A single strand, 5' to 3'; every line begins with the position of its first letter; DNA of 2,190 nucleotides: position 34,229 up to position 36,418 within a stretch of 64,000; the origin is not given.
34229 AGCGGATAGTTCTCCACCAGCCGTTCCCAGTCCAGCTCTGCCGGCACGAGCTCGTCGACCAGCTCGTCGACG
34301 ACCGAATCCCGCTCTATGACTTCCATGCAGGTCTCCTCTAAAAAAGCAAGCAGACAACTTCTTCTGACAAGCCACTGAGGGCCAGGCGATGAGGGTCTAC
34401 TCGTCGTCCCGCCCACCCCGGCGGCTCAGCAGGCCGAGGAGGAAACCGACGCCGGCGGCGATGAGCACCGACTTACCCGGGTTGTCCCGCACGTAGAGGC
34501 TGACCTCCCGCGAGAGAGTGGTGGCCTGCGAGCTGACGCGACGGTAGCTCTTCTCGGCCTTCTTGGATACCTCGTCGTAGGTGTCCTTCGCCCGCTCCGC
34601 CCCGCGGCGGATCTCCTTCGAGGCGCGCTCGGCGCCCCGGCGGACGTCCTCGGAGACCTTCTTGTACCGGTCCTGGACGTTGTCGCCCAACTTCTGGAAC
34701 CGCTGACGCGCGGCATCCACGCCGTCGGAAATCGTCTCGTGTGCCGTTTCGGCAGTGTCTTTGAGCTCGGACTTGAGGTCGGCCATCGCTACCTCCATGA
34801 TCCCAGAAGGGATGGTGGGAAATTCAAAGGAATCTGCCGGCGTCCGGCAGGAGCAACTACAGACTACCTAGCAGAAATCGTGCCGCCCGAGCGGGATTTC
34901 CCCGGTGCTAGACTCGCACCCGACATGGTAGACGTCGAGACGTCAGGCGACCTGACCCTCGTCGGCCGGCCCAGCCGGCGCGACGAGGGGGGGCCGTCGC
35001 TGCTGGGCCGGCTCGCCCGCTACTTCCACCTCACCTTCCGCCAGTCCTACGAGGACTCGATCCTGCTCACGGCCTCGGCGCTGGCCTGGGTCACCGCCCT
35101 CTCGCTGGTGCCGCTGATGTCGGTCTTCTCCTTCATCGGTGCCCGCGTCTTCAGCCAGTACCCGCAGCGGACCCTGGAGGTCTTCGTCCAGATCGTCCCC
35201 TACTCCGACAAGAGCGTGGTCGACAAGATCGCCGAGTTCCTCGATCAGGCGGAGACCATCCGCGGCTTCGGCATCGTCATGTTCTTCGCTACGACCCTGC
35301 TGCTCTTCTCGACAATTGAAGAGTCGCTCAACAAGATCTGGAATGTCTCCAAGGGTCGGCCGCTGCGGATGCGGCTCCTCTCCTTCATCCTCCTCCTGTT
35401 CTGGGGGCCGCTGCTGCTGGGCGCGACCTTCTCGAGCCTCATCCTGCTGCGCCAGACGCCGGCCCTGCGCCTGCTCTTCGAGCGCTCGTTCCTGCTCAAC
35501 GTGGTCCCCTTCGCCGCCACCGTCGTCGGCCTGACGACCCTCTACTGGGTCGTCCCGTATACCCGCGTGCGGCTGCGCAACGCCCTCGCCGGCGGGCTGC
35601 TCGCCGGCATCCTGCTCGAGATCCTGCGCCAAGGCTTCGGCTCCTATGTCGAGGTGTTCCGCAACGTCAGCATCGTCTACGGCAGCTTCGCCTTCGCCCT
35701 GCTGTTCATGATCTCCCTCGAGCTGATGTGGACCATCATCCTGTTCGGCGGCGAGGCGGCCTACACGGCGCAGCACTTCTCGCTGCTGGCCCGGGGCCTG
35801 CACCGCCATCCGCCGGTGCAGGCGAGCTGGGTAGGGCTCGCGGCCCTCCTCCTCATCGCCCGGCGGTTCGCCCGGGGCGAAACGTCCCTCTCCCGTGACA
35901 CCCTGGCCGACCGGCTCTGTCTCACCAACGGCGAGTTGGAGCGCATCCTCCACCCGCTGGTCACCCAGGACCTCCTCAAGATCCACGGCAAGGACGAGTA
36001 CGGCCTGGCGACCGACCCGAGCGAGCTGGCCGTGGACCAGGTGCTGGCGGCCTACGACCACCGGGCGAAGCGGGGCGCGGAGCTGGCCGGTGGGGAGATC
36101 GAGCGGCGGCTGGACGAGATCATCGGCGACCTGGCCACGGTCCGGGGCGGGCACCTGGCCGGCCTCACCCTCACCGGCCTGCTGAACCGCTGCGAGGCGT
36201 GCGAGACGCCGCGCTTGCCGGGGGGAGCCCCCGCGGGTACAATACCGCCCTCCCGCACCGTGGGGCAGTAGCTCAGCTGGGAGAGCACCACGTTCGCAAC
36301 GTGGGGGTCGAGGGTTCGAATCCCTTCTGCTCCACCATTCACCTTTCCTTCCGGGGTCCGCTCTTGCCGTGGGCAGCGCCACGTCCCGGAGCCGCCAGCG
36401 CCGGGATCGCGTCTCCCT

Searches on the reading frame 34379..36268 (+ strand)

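Call 42: search_protein_families(library=pfam, proteins=[window:34379-36268:+], max_evalue=0.00001)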
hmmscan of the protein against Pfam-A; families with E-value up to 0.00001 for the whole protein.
window:34379-36268:+ (630 aa): 1 family
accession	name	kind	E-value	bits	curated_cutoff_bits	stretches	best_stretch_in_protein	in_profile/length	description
PF03631.20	Virul_fac_BrkB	-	8.5e-39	134.2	33.7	1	225-466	2-257/259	Virulence factor BrkB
